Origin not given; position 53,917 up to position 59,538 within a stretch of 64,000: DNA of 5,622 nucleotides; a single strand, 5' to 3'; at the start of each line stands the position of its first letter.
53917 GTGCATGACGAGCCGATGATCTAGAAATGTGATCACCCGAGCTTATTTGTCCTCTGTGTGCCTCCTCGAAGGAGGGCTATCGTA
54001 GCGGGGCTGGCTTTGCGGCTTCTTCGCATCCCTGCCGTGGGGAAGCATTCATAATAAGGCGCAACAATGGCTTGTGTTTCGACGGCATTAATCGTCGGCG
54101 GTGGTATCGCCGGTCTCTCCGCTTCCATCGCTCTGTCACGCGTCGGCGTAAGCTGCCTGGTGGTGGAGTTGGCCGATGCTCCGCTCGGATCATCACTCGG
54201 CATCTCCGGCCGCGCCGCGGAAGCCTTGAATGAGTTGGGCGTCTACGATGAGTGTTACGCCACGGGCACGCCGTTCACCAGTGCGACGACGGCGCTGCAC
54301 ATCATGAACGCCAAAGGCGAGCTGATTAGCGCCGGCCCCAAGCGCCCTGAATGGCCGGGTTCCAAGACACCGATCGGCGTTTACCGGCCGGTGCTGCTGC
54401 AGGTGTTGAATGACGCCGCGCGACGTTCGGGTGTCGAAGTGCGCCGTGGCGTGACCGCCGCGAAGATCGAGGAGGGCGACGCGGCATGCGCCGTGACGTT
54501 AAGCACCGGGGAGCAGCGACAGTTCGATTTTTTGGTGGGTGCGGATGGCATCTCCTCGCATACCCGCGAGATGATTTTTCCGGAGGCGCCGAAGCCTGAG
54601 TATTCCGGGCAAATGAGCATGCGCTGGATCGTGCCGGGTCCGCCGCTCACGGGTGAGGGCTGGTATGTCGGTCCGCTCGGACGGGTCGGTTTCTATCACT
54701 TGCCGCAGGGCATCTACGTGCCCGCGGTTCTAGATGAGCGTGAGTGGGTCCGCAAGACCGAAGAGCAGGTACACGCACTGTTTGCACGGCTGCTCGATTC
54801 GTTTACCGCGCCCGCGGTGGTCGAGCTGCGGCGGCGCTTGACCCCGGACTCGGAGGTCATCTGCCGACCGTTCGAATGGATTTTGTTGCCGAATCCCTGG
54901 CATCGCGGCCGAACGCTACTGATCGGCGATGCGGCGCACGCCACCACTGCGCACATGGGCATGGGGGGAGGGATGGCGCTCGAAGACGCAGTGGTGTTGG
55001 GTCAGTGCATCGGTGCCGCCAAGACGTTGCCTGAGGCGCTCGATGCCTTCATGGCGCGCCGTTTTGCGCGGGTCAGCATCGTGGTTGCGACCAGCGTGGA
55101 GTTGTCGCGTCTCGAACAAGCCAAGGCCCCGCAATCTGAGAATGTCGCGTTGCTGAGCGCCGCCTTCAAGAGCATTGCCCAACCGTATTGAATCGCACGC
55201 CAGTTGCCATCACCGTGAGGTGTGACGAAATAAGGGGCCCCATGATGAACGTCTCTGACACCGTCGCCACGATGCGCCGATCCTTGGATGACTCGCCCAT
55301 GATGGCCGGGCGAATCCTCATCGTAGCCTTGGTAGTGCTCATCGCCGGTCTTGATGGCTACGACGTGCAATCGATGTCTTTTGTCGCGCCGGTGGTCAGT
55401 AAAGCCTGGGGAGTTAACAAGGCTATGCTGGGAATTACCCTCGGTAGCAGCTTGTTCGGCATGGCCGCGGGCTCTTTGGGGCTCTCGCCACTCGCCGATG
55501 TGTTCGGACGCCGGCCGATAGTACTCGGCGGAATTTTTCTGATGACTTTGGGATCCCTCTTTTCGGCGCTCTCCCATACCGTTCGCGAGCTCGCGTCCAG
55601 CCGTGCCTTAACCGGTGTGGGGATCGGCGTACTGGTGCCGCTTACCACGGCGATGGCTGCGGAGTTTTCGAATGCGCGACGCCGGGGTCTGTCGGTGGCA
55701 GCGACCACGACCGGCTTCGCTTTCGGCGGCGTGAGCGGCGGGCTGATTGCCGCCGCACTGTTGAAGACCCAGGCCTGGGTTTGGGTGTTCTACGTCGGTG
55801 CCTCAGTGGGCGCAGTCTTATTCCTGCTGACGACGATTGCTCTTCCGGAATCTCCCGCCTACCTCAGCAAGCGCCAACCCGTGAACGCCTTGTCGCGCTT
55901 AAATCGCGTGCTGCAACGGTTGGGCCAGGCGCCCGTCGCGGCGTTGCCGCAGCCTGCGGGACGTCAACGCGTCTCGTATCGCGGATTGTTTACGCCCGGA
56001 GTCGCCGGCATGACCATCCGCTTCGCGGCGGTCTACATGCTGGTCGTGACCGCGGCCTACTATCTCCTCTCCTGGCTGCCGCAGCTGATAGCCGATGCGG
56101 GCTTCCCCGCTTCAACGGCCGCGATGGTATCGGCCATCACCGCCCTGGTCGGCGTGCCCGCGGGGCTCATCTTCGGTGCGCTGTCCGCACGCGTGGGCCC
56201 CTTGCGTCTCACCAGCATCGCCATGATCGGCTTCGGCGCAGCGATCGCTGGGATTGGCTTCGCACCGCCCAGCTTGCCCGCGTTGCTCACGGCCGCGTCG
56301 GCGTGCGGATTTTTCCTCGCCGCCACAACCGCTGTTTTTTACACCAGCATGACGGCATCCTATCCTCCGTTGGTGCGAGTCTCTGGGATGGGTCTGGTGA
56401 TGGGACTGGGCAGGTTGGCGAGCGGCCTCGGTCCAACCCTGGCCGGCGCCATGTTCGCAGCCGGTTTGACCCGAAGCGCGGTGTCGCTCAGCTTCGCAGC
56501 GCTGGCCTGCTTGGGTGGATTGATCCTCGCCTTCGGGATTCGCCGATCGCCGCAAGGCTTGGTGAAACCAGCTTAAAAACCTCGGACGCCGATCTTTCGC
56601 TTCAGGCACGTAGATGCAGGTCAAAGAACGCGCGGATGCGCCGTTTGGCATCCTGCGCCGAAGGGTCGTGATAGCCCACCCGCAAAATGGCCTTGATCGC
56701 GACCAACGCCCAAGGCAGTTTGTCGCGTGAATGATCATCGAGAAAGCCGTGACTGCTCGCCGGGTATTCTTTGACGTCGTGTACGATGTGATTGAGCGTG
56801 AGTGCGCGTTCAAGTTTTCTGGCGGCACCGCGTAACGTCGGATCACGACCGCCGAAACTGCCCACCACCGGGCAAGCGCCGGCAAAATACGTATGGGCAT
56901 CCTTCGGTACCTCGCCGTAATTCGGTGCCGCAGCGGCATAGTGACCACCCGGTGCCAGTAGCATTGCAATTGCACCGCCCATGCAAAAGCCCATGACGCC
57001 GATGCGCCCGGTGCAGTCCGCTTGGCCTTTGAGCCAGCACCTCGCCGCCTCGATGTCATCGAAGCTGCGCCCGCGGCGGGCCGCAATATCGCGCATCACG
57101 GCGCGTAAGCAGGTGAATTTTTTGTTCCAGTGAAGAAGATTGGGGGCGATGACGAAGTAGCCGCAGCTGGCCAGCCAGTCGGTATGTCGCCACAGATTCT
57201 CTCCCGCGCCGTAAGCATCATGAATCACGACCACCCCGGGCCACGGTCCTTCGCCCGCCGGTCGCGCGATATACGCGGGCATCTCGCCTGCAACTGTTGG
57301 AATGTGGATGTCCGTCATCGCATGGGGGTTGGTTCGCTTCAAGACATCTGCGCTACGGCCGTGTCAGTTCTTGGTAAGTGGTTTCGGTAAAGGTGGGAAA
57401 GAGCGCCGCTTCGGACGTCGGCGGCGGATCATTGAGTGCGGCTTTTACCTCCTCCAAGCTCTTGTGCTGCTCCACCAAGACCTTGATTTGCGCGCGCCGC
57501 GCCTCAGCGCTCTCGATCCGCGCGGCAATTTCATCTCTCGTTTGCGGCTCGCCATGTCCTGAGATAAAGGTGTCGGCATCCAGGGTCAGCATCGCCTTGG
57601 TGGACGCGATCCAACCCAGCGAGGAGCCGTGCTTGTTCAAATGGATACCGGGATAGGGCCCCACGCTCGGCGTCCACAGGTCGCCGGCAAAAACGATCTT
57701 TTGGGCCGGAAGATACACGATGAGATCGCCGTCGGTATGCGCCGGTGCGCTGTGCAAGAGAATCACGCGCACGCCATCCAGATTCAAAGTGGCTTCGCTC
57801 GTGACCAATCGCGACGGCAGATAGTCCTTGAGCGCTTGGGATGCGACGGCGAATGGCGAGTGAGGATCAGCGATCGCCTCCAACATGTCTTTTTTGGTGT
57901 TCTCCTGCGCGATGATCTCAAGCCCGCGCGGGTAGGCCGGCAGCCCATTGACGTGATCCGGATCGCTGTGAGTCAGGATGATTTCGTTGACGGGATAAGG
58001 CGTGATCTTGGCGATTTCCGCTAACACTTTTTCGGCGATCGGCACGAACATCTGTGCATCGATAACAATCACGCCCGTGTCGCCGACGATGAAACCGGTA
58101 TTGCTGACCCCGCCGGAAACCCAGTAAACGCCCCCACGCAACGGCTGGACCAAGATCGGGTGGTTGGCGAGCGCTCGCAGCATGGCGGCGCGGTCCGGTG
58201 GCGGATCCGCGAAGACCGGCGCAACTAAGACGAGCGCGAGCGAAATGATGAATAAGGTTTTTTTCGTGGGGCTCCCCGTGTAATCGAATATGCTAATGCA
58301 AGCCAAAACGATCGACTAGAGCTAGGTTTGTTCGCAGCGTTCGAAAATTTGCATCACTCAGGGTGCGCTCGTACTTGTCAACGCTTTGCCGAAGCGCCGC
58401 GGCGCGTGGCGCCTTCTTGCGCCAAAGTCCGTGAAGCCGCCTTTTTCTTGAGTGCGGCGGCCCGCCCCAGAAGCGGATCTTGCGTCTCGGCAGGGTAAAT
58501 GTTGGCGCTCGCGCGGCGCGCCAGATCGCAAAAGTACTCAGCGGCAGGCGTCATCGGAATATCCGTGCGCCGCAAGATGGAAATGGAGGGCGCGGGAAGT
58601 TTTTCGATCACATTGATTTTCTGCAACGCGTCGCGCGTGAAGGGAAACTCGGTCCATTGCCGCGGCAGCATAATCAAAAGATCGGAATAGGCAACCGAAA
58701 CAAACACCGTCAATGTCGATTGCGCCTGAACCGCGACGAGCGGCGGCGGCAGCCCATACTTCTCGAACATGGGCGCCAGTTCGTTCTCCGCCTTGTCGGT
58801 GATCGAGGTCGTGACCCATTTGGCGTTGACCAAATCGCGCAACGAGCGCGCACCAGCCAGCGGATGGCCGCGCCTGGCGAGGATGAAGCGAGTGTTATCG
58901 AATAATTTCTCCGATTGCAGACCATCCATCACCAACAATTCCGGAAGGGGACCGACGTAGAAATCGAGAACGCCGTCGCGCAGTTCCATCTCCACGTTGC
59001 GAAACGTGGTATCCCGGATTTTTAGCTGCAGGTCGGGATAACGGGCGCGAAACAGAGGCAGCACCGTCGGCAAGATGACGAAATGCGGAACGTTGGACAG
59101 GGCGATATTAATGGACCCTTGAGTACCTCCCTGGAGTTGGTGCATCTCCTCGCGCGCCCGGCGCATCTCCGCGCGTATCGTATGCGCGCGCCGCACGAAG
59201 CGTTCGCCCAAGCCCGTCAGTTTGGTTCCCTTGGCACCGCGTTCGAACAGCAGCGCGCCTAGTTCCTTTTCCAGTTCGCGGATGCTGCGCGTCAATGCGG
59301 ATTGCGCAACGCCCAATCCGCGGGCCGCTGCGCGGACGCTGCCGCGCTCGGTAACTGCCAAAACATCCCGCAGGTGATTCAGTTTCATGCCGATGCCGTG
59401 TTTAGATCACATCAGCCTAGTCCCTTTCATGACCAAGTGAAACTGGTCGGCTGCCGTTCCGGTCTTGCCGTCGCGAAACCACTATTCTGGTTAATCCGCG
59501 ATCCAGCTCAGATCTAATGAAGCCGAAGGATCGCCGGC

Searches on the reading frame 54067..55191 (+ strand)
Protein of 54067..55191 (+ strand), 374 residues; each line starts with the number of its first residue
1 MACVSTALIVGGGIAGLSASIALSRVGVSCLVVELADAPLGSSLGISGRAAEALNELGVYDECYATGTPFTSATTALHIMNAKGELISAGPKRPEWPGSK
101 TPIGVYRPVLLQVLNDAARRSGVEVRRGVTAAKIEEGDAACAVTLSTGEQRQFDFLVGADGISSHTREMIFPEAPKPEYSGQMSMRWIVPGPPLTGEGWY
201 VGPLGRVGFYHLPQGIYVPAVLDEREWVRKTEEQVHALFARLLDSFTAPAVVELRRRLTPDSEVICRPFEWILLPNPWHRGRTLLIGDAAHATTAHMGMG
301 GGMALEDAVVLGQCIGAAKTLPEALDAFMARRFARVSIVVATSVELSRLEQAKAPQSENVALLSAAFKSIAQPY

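Call 24: search_protein_families(library=pfam, proteins=[window:54067-55191:+], max_evalue=0.00001)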
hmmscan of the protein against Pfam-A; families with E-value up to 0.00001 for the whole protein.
window:54067-55191:+ (374 aa): 3 families
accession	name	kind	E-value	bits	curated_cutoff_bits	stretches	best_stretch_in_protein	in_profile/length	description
PF01494.25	FAD_binding_3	-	6.3e-27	95.2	22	1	6-340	3-346/349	FAD binding domain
PF01266.30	DAO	-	3e-08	34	27.9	0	110-300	151-347/353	FAD dependent oxidoreductase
PF07992.20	Pyr_redox_2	-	2.1e-07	31.1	26.1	0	7-60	145-199/291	Pyridine nucleotide-disulphide oxidoreductase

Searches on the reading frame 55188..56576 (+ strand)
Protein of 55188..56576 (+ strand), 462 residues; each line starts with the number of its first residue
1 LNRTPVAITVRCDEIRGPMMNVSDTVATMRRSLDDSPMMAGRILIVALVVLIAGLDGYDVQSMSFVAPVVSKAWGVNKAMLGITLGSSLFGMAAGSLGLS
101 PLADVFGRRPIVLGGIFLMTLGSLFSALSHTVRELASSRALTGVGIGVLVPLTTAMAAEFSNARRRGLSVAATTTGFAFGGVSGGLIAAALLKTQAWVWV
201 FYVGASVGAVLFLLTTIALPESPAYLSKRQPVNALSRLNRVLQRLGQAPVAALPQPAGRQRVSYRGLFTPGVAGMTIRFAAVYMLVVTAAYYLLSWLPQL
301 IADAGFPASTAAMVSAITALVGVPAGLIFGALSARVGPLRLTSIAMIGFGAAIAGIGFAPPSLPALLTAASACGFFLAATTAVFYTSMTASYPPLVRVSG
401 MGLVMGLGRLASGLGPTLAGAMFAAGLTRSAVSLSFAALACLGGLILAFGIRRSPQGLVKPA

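Call 24: search_protein_families(library=pfam, proteins=[window:55188-56576:+], max_evalue=0.00001)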
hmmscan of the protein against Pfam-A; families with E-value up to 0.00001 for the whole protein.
window:55188-56576:+ (462 aa): 2 families
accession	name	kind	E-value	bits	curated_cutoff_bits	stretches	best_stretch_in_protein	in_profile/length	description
PF07690.21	MFS_1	-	2.4e-44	152.1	33.4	2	51-361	3-290/347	Major Facilitator Superfamily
PF00083.30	Sugar_tr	-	1.2e-21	77.6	22.3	1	62-450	18-436/452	Sugar (and other) transporter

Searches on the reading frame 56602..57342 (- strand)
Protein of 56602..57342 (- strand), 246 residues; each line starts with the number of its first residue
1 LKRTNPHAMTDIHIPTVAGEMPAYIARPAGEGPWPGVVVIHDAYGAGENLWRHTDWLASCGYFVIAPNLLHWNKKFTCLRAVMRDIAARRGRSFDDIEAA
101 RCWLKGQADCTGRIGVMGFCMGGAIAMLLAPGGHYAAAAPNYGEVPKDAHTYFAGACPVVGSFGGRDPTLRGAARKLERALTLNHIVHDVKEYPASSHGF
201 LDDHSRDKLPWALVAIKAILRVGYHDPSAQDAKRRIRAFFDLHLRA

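Call 24: search_protein_families(library=pfam, proteins=[window:56602-57342:-], max_evalue=0.00001)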
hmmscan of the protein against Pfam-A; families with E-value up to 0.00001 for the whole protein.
window:56602-57342:- (246 aa): 2 families
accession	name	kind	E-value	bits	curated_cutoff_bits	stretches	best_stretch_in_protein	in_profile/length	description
PF01738.24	DLH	-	4e-40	138.1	21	1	21-241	1-214/217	Dienelactone hydrolase family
PF02129.25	Peptidase_S15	-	1e-07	32.3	23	1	21-210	5-195/262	X-Pro dipeptidyl-peptidase (S15 family)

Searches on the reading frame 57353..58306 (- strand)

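Call 24: search_protein_families(library=pfam, proteins=[window:57353-58306:-], max_evalue=0.00001)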
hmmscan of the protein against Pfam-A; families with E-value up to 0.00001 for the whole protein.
window:57353-58306:- (317 aa): 2 families
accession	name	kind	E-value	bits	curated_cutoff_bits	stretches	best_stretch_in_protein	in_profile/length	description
PF00753.33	Lactamase_B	-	1.4e-20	74.5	22.7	1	65-251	3-196/196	Metallo-beta-lactamase superfamily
PF19583.5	ODP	-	8.5e-07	29.5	27.2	1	72-212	7-138/194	ODP family beta lactamase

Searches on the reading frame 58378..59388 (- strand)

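Call 24: search_protein_families(library=pfam, proteins=[window:58378-59388:-], max_evalue=0.00001)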
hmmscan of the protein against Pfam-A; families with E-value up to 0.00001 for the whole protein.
window:58378-59388:- (336 aa): 2 families
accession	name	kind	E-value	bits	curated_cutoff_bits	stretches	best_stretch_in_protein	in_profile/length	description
PF03466.25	LysR_substrate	-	2.4e-26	92.9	28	1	87-293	2-207/209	LysR substrate binding domain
PF00126.33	HTH_1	-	5.5e-17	61.9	26.6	1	3-62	1-60/60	Bacterial regulatory helix-turn-helix protein, lysR family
